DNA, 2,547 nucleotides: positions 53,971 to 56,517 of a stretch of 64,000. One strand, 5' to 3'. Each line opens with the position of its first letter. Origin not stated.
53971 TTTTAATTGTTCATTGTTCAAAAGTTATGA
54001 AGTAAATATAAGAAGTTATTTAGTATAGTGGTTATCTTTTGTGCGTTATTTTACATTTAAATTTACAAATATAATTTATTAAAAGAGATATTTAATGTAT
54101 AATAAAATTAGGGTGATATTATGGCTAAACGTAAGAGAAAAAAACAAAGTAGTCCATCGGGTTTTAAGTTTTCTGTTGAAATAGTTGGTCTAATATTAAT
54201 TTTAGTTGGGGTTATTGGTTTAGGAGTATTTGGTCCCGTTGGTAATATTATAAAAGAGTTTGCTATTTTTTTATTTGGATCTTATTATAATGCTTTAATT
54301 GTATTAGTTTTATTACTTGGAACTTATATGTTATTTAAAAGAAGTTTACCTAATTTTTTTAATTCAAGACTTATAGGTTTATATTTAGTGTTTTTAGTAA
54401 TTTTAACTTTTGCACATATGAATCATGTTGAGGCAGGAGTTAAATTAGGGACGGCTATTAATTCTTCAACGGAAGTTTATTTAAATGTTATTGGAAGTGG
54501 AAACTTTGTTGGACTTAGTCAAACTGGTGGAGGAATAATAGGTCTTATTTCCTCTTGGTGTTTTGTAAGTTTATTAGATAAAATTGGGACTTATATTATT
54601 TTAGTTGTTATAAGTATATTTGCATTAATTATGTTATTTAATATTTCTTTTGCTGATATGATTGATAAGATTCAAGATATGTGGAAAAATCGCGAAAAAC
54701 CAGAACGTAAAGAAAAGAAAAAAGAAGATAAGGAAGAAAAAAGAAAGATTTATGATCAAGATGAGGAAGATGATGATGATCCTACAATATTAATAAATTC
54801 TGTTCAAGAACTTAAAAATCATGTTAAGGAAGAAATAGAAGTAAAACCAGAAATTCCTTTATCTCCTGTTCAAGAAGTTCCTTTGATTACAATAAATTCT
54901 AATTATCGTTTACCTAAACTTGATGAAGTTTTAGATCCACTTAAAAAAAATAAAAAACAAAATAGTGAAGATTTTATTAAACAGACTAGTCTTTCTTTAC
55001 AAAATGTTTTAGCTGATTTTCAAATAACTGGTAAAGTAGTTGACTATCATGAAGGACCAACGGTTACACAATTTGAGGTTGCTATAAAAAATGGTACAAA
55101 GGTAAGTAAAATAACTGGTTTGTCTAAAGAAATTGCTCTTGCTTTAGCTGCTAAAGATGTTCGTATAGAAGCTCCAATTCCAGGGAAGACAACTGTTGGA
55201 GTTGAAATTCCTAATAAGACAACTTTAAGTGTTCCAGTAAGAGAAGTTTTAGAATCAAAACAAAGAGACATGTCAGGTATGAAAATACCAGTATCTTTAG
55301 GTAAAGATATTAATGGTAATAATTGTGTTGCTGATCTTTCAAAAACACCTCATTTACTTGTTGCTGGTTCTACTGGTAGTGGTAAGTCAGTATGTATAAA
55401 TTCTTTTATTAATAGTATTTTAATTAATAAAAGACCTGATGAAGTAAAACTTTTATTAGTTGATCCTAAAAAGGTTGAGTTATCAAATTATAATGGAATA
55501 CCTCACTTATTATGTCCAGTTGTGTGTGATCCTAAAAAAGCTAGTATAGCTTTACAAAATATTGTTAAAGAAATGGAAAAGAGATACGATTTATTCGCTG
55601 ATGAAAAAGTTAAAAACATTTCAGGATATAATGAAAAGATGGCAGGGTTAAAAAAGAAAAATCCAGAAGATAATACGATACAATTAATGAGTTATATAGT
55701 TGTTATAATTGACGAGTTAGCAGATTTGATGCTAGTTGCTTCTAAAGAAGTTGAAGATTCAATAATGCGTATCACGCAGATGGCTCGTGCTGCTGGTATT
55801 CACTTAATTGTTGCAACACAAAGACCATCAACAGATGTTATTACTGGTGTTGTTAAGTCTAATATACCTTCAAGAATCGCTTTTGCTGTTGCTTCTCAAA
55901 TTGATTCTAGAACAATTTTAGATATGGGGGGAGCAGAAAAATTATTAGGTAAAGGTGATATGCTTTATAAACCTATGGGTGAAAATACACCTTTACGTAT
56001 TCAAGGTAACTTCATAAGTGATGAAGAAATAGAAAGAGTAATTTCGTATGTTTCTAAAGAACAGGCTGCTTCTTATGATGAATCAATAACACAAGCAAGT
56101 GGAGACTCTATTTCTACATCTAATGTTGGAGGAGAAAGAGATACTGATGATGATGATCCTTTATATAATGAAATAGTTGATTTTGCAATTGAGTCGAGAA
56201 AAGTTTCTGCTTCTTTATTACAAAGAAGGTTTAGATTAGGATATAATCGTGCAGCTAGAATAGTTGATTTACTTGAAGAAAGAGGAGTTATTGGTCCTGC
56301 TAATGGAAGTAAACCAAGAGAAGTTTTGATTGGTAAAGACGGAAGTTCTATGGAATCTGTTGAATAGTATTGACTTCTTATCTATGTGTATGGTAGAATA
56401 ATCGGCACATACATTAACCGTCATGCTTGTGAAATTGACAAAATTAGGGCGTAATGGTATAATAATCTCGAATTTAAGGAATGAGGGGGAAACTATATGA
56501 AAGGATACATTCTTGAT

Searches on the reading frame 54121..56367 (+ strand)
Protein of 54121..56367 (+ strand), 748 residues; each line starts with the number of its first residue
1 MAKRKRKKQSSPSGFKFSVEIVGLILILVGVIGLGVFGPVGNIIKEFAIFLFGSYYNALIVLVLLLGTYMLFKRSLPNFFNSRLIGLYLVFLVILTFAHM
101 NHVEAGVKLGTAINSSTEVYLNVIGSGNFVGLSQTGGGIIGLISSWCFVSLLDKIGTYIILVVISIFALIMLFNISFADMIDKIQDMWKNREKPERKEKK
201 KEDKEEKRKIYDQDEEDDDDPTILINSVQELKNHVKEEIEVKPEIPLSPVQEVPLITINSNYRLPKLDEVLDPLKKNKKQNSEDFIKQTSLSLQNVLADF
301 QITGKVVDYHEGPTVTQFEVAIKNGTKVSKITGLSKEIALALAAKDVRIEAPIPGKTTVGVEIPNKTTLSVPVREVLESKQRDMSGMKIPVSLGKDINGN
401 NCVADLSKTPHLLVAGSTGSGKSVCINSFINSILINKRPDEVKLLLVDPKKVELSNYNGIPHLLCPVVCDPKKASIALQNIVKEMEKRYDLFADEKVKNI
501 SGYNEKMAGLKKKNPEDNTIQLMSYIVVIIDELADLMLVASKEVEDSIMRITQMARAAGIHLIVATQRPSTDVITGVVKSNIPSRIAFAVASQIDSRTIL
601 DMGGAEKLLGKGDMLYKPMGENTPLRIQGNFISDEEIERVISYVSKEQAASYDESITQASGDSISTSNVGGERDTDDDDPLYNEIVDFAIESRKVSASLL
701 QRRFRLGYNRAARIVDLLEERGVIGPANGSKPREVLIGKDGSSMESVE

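Call 50: search_protein_families(library=pfam, proteins=[window:54121-56367:+], max_evalue=0.001)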
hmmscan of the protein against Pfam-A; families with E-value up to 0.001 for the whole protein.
window:54121-56367:+ (748 aa): 5 families
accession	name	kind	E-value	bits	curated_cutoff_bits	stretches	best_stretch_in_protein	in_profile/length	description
PF01580.24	FtsK_SpoIIIE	-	4.5e-66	222.9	24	1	373-570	2-220/221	FtsK/SpoIIIE family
PF17854.6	FtsK_alpha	-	2.2e-30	105.3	22.9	1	264-365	1-101/101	FtsK alpha domain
PF09397.16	FtsK_gamma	-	1.3e-28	99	30.6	1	677-737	2-62/63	Ftsk gamma domain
PF13491.11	FtsK_4TM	-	4.1e-07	30.3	23.1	1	37-184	47-170/171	4TM region of DNA translocase FtsK/SpoIIIE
PF12846.13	AAA_10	-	5.7e-05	22.8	27.5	1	408-452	20-60/362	AAA-like domain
